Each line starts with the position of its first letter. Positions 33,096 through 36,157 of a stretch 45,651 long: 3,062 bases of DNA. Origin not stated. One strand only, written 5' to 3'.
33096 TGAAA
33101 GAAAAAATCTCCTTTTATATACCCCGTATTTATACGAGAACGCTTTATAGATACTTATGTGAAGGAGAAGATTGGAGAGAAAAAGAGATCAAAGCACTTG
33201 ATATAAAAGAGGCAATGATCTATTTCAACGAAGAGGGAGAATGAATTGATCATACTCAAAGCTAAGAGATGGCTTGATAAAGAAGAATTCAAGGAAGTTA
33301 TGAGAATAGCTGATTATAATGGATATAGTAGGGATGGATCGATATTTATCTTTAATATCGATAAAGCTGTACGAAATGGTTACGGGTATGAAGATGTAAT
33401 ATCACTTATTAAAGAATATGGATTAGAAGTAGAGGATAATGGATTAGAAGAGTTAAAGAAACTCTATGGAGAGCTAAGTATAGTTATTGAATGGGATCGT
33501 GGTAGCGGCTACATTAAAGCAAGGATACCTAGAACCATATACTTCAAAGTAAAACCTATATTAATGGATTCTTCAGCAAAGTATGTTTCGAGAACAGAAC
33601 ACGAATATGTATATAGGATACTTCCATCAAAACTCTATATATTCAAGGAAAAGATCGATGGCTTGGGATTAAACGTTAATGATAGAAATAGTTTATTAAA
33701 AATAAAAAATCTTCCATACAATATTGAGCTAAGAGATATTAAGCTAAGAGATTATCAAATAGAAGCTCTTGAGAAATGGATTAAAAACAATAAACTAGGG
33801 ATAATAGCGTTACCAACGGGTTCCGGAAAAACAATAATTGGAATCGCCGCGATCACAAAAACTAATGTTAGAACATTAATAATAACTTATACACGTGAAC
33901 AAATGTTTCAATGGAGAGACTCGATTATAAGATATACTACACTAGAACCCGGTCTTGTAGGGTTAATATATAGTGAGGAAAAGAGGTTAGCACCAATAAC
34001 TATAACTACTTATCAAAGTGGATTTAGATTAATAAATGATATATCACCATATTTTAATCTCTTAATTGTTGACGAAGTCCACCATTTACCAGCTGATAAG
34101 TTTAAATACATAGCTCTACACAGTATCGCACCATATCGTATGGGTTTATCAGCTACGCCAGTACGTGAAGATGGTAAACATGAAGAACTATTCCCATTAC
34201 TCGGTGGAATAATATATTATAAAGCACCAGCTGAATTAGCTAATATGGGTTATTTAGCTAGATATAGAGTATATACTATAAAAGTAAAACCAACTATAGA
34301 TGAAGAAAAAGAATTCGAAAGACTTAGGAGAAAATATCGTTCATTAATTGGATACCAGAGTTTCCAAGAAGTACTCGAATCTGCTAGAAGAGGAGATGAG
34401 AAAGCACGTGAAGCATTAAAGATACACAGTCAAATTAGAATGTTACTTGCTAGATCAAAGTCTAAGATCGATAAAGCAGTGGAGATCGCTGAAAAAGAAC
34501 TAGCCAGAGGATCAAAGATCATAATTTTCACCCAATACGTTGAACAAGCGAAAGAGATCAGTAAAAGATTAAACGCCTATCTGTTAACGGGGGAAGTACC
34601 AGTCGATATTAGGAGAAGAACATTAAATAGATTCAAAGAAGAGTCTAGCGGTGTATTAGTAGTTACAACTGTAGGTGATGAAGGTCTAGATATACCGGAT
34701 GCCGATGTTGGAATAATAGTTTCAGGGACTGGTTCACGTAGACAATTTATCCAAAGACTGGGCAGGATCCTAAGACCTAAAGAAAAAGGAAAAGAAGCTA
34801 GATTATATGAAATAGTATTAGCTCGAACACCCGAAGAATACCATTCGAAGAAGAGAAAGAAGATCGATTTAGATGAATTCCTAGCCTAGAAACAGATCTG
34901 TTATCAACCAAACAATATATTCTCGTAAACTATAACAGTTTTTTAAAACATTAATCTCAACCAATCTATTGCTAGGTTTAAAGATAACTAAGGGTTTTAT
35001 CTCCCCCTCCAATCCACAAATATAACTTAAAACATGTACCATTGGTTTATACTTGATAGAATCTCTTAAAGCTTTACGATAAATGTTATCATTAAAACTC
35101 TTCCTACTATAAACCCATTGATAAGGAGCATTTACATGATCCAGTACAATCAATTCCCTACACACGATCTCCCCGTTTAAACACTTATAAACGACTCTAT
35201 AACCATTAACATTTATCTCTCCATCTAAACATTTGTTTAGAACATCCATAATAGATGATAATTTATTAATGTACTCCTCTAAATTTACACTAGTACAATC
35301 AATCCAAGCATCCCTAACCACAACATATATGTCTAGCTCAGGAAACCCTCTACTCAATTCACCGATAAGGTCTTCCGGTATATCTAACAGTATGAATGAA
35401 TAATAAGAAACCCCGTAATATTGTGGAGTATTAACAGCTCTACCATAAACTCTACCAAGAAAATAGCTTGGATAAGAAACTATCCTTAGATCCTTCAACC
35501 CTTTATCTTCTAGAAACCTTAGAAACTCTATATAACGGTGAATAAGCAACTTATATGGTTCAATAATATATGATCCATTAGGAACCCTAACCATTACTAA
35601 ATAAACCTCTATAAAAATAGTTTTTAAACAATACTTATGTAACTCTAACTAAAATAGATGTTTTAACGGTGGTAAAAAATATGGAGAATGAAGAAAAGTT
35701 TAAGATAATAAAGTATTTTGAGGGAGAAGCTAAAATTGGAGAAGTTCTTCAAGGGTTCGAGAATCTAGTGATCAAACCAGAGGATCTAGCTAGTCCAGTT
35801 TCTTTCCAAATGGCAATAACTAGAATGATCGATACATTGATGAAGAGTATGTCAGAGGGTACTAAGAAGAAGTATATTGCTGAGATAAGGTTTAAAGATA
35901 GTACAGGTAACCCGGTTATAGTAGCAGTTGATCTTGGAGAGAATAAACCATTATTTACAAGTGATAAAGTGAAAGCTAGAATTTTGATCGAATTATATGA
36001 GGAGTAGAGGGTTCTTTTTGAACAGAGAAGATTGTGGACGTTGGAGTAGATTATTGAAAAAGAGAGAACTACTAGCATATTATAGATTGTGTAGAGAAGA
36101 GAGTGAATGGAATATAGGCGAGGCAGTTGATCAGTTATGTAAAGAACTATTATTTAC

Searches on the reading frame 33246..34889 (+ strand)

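Call 15: search_protein_families(library=pfam, proteins=[window:33246-34889:+])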
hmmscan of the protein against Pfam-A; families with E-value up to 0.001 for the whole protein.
window:33246-34889:+ (547 aa): 5 families
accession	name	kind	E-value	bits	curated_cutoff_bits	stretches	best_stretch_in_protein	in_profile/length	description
PF04851.21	ResIII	-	1.7e-25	90.3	22.5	1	165-307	2-164/164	Type III restriction enzyme, res subunit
PF16203.11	ERCC3_RAD25_C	-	1e-23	84.3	27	1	414-540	52-184/248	ERCC3/RAD25/XPB C-terminal helicase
PF00271.37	Helicase_C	-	1.2e-19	71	23.5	1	411-511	6-109/110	Helicase conserved C-terminal domain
PF00270.35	DEAD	-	3.1e-09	37.2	26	1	169-306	2-161/167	DEAD/DEAH box helicase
PF22590.2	Cas3-like_C_2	-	9.6e-06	26.3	27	0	458-511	50-104/106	CRISPR-associated nuclease/helicase Cas3, C-terminal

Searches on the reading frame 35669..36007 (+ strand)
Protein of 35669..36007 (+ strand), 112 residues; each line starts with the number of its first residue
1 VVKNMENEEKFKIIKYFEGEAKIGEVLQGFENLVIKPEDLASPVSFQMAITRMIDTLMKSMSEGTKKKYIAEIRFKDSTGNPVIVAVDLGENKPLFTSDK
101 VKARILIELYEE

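Call 100: search_protein_families(library=pfam, proteins=[window:35669-36007:+], max_evalue=0.1)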
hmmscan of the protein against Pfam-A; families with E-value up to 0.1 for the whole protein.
window:35669-36007:+ (112 aa): 1 family
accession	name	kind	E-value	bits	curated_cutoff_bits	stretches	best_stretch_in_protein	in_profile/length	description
PF12134.13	PRP8_domainIV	-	0.08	13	25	1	23-62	113-152/230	PRP8 domain IV core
